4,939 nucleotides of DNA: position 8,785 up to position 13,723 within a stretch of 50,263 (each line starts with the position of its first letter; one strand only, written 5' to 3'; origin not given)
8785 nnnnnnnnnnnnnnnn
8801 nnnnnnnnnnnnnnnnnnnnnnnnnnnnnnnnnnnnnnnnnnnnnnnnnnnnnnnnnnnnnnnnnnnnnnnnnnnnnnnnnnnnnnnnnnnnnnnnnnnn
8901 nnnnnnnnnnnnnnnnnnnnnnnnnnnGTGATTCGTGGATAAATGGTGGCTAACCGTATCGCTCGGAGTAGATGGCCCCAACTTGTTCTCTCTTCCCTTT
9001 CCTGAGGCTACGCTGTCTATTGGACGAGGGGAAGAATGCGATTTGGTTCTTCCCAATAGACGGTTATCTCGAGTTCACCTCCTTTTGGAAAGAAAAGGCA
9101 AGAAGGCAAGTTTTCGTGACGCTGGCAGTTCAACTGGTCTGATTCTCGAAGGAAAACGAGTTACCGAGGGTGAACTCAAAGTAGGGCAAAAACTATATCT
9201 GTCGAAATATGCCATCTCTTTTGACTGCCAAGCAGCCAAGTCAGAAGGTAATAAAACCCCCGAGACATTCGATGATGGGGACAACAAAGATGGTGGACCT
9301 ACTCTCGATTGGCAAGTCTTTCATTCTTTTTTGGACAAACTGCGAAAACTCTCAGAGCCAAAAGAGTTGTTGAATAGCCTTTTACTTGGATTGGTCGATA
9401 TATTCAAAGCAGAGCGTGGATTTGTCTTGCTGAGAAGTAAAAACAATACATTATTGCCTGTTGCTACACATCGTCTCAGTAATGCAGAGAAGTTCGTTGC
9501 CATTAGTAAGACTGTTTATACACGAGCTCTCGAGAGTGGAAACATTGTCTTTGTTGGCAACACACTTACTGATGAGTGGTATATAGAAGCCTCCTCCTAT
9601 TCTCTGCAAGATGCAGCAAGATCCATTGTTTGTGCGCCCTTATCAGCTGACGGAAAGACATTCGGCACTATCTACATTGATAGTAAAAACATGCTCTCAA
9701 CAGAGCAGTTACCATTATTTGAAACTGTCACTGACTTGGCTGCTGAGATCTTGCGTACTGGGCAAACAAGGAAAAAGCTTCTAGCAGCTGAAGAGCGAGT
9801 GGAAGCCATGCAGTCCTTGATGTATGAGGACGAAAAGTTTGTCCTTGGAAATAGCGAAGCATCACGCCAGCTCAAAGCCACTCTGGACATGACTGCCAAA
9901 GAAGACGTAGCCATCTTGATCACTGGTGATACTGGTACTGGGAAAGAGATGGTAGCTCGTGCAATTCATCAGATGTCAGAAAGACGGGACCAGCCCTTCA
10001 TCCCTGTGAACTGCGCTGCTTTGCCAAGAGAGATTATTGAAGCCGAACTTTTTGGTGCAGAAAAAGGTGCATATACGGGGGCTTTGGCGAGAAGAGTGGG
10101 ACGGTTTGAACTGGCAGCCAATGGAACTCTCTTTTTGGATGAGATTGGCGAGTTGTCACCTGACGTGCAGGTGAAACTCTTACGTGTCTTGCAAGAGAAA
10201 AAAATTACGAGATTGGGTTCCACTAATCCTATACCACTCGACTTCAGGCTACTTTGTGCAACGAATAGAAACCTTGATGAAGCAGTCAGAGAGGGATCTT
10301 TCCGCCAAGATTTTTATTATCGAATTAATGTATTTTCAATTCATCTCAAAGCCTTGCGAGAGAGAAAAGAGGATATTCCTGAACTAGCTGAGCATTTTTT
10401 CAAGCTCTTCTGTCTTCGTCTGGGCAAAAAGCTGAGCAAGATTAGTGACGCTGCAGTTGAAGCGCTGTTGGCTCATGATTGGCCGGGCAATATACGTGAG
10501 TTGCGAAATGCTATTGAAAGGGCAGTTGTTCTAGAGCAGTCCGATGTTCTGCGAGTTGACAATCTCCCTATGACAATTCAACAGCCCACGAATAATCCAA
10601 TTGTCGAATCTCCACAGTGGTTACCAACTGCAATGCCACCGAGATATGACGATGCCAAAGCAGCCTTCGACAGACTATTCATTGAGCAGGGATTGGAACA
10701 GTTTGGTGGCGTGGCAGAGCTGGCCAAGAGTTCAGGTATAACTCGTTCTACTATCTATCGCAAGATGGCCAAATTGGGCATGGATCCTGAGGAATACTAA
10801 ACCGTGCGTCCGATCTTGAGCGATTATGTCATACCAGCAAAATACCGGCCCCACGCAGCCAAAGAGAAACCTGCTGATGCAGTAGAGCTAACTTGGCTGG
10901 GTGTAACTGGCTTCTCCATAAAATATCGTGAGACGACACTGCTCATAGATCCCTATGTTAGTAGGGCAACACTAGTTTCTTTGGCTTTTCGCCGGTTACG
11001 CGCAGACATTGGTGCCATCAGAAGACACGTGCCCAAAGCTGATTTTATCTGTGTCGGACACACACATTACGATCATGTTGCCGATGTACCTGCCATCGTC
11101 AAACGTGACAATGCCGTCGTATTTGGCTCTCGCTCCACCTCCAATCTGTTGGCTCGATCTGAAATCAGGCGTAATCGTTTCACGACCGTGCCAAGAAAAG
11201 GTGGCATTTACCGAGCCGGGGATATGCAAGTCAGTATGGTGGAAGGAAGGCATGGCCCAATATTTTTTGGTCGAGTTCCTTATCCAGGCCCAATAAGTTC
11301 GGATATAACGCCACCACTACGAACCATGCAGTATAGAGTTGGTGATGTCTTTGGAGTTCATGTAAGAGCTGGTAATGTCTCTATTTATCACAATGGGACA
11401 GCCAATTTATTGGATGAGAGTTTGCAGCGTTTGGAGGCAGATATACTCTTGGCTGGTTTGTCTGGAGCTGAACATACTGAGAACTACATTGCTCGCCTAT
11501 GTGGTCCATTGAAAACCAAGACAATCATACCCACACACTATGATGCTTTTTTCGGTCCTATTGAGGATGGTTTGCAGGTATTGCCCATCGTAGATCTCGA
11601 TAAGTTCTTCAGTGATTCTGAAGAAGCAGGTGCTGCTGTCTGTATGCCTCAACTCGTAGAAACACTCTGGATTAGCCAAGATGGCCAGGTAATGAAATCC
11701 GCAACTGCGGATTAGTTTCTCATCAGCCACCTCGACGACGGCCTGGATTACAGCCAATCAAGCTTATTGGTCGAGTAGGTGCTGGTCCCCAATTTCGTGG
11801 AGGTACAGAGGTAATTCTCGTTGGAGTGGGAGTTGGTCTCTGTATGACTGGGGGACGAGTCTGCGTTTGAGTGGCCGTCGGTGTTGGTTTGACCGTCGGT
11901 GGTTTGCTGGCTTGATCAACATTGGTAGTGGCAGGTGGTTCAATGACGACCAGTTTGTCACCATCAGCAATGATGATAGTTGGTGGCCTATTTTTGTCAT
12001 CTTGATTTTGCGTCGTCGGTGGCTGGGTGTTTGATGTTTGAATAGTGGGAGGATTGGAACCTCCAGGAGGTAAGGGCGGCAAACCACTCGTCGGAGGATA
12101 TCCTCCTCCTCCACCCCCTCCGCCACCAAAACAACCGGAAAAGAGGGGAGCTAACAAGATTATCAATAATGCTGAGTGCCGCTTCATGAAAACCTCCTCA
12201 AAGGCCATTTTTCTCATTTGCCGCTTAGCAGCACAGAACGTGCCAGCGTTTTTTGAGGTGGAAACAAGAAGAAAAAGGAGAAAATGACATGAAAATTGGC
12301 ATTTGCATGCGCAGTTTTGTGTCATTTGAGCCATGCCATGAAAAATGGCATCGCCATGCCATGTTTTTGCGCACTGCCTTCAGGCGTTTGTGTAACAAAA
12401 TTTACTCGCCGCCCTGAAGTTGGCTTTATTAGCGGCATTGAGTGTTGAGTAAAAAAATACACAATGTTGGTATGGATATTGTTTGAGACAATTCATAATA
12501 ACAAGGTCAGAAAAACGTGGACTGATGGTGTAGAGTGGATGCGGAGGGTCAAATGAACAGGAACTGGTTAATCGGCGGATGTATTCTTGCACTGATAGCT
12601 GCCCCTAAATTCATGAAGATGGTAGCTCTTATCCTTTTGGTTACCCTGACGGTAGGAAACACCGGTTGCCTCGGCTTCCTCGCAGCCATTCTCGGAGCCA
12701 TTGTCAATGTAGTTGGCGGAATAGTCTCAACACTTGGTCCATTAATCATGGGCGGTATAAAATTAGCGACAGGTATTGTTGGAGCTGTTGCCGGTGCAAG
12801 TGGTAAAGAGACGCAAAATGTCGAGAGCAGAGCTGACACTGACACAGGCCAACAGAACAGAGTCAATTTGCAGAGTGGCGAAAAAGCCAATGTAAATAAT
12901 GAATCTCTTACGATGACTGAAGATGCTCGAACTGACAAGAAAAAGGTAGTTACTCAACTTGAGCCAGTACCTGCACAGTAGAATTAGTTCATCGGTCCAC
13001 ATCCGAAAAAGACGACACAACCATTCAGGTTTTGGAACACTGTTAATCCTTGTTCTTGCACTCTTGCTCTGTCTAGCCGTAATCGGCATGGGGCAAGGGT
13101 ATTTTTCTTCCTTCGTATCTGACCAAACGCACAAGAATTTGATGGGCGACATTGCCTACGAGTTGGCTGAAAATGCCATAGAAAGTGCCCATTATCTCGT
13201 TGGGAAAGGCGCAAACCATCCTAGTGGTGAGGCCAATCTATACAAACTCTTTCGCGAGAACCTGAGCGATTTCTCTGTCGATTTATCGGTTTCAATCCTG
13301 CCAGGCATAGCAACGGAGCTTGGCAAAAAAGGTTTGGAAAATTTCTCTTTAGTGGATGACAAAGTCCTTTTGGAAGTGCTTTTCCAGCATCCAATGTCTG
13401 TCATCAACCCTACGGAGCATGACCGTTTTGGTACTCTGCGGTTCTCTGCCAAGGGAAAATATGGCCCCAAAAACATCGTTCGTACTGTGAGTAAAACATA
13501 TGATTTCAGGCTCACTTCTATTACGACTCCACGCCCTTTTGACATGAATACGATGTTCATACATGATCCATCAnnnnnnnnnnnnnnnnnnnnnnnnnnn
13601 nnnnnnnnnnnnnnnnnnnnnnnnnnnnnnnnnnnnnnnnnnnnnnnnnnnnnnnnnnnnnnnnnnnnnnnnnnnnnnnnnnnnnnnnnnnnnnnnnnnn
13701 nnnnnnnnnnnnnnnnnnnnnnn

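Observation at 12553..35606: Dispersed, non-canonical type IV filament-like machinery embedded in signalling genes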

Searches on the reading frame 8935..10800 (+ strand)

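Call 7: search_protein_families(library=pfam, proteins=[window:8935-10800:+], max_evalue=0.01)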
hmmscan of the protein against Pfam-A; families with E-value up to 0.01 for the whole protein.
window:8935-10800:+ (621 aa): 21 families
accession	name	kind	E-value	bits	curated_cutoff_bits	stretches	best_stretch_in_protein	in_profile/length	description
PF00158.32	Sigma54_activat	-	4.3e-68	228.7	20.2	1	304-470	2-168/168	Sigma-54 interaction domain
PF25601.1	AAA_lid_14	-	2.8e-27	94.8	27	1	475-554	1-80/87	AAA+ ATPase lid domain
PF14532.12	Sigma54_activ_2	-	1.5e-20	74.3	25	1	304-474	1-138/138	Sigma-54 interaction domain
PF00498.31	FHA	-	9.3e-11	42.4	20.7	1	28-87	2-64/67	FHA domain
PF16697.10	Yop-YscD_cpl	-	1.5e-10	41.6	33.2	1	20-87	12-81/94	Inner membrane component of T3SS, cytoplasmic domain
PF13185.12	GAF_2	-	3.7e-09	37.4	28.6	1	141-273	3-135/136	GAF domain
PF01590.32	GAF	-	1.5e-08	35.7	22.4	1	142-271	2-131/133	GAF domain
PF07728.20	AAA_5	-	6.6e-08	33.1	22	1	327-446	2-124/139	AAA domain (dynein-related subfamily)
PF01078.27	Mg_chelatase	-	1.4e-07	31.6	20.3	1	385-444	96-157/207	Magnesium chelatase, subunit ChlI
PF13492.12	GAF_3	-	1.6e-07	32.2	27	1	141-271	1-125/129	GAF domain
PF07724.20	AAA_2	-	2.4e-06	28.1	27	1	325-425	4-105/166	AAA domain (Cdc48 subfamily)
PF07726.17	AAA_3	-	8.1e-06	26.2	27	1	327-444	2-111/131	ATPase family associated with various cellular activities (AAA)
PF02954.25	HTH_8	-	1.5e-05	25.1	22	1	582-614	9-42/42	Bacterial regulatory protein, Fis family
PF00004.35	AAA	-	3.9e-05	24.5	21.2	1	327-457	1-124/131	ATPase family associated with various cellular activities (AAA)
PF13401.12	AAA_22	-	0.00026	21.7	27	1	326-421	7-109/130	AAA domain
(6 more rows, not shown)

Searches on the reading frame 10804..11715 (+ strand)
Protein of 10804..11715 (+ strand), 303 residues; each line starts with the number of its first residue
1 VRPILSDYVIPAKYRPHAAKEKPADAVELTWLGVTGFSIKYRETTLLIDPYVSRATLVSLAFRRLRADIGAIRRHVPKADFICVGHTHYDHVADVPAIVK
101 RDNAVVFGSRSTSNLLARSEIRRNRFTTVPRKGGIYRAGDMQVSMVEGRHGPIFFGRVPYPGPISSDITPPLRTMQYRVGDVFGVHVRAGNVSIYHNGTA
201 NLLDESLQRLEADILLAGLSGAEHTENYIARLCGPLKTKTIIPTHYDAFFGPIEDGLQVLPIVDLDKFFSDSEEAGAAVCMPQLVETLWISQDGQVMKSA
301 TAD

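Call 7: search_protein_families(library=pfam, proteins=[window:10804-11715:+], max_evalue=0.01)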
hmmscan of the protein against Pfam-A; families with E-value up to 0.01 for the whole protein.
window:10804-11715:+ (303 aa): 3 families
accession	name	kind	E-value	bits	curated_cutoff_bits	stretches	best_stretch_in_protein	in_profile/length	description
PF13483.12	Lactamase_B_3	-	1.2e-10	42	24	1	28-245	1-160/160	Beta-lactamase superfamily domain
PF12706.13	Lactamase_B_2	-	6.2e-10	39.4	27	1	44-217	1-164/200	Beta-lactamase superfamily domain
PF00753.33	Lactamase_B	-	4.7e-05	23.9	22.7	1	39-164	11-135/196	Metallo-beta-lactamase superfamily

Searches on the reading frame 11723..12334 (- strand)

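Call 7: search_protein_families(library=pfam, proteins=[window:11723-12334:-], max_evalue=0.01)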
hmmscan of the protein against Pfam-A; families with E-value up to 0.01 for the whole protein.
window:11723-12334:- (203 aa): 0 families

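Call 46: search_protein_families(library=ncbifam, proteins=[window:11723-12334:-], max_evalue=0.1)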
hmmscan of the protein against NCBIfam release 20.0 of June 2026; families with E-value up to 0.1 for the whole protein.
window:11723-12334:- (203 aa): 1 family
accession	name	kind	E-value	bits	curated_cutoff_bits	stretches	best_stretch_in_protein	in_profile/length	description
NF033865.1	fusolisin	equivalog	0.00015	20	999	1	55-116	10-72/1006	fusolisin family autotransporter serine protease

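Call 77: search_protein_families(library=pfam, proteins=[window:11723-12334:-], max_evalue=1)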
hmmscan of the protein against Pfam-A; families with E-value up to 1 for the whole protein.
window:11723-12334:- (203 aa): 1 family
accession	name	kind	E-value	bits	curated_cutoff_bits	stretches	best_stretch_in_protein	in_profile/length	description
PF12493.13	DUF3709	-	0.19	12.3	22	1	4-23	5-24/33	Protein of unknown function (DUF3709)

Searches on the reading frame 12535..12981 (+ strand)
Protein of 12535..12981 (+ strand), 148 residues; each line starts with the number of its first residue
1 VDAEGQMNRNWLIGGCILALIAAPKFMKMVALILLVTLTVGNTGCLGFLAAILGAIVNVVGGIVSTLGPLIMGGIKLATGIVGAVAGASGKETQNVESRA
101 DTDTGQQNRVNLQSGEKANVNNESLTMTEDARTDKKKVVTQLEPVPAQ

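Call 3: search_protein_families(library=pfam, proteins=[window:12535-12981:+], max_evalue=0.01)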
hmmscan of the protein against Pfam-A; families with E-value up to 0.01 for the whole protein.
window:12535-12981:+ (148 aa): 0 families

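Call 46: search_protein_families(library=ncbifam, proteins=[window:12535-12981:+], max_evalue=0.1)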
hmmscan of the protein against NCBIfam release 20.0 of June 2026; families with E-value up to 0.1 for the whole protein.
window:12535-12981:+ (148 aa): 1 family
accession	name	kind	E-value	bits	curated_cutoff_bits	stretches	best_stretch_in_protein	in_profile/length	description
NF052420.1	translocon_SseD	equivalog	0.024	14.8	130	1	48-111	42-105/152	type III secretion system translocon protein SseD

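Call 77: search_protein_families(library=pfam, proteins=[window:12616-12981:+], max_evalue=1)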
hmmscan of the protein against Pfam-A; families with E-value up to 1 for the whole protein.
window:12616-12981:+ (121 aa): 2 families
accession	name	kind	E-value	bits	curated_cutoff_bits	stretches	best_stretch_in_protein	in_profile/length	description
PF10836.13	DUF2574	-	0.044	14.1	27.5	1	42-120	4-81/93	Protein of unknown function (DUF2574)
PF05802.16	SctB2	-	0.18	12.7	26.5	1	23-84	52-113/162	SPI-2 type 3 secretion system translocon protein SctB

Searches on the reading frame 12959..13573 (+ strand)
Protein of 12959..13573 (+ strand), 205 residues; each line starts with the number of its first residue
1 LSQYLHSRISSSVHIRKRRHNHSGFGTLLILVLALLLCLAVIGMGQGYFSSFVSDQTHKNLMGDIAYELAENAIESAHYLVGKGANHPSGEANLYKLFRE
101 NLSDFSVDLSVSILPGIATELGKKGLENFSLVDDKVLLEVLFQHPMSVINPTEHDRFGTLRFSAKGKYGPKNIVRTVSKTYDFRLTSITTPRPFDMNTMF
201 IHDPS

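Call 90: predict_structure(alignment_id=A8)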
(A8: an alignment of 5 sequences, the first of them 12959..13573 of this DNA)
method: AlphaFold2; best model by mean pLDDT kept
length: 205 residues; sequences in the alignment: 5
mean_pLDDT: 74.6   pTM: 0.62
mean pLDDT of the five models: 74.6, 73.4, 73.0, 70.7, 70.0
residues with pLDDT >= 90: 54; 70-90: 81; 50-70: 32; < 50: 38
segments of 3 or more residues with pLDDT < 50: 1-23, 145-147, 189-192, 194-196, 202-205
pLDDT, mean of each block of 10 residues (from residue 1): 38 40 66 86 70 81 94 92 76 73 86 87 88 93 58 71 95 94 67 49 42
secondary structure, 60 per line:
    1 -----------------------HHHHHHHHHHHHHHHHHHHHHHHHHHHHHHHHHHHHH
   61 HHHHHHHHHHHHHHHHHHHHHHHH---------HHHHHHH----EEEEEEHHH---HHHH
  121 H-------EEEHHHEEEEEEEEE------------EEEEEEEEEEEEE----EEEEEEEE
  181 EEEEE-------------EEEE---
elements in order: H24-84 H94-100 E105-110 H117-121 E129-131 E135-143 E156-168 E173-185 E199-202

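Call 92: fold_search(model_id=the predicted structure, library=pdb)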
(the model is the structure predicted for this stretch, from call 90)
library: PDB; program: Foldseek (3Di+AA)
matches with E <= 10: 622; with E <= 0.001: 0
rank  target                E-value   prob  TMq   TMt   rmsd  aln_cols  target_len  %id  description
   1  6ukk                  2.6e-01  0.16  0.15  0.17   7.2        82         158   11  Crystal Structure of a Domain-swapped Fluorogen Activating Protein DiB3 Dimer (released 2020-07-08)
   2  4m4d_A                3.1e-01  0.13  0.20  0.12   7.5       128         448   12  Crystal structure of lipopolysaccharide binding protein (released 2013-10-30)
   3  4v1a_i                3.1e-01  0.11  0.16  0.14   9.6        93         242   15  Structure of the large subunit of the mammalian mitoribosome, part 2 of 2 (released 2014-10-08)
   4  9a4p_A                3.3e-01  0.16  0.23  0.13  19.5       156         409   10  Integrative model of YJCM-YJCN by crosslinking MS and deep learning (released 2024-09-18)
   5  3hx8_C                3.5e-01  0.13  0.22  0.31  11.9       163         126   15  Crystal structure of putative ketosteroid isomerase (NP_103587.1) from Mesorhizobium loti at 1.45 A resolution (released 2009-07-07)
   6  4ce4_i                4.2e-01  0.10  0.20  0.23  11.6       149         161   13  39S large subunit of the porcine mitochondrial ribosome (released 2013-12-18)
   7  4qci_C                4.7e-01  0.09  0.16  0.27  10.9       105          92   10  PDGF-B blocking antibody bound to PDGF-BB (released 2015-03-11)
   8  5u9l_A                4.7e-01  0.04  0.14  0.17  13.4       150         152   11  Crystal structure of the intermembrane space region of the plastid division protein PARC6 (released 2017-12-20)
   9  7o41_F                5.0e-01  0.10  0.20  0.22  25.9       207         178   12  Hexameric composite model of the Inner Membrane Complex (IMC) with the Arches from the fully-assembled R388 type IV se (released 2022-06-22)
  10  4m4d_B                5.7e-01  0.14  0.24  0.14   6.5       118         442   14  Crystal structure of lipopolysaccharide binding protein (released 2013-10-30)
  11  1oj1                  5.7e-01  0.10  0.13  0.21  10.0        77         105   13  Nonproductive and Novel Binding Modes in Cytotoxic Ribonucleases from Rana catesbeiana of Two Crystal Structures Complex (released 2004-07-15)
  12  7o41_D                5.7e-01  0.09  0.19  0.20  21.1       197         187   14  Hexameric composite model of the Inner Membrane Complex (IMC) with the Arches from the fully-assembled R388 type IV se (released 2022-06-22)
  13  8h2t_A                6.0e-01  0.14  0.20  0.25   6.1        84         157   13  Cryo-EM structure of IadD/E dioxygenase bound with IAA (released 2023-06-14)
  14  3hk4_C                6.0e-01  0.11  0.19  0.29  11.1       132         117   10  CRYSTAL STRUCTURE OF A PUTATIVE SNOAL-LIKE POLYKETIDE CYCLASE [CARBOHYDRATE PHOSPHATASE] (MLR7391) FROM MESORHIZOBIUM  (released 2009-06-09)
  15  1vp2_A                6.0e-01  0.08  0.16  0.17  18.3       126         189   15  CRYSTAL STRUCTURE OF A PUTATIVE XANTHOSINE TRIPHOSPHATE PYROPHOSPHATASE/HAM1 PROTEIN HOMOLOG (TM0159) FROM THERMOTOGA  (released 2004-10-26)
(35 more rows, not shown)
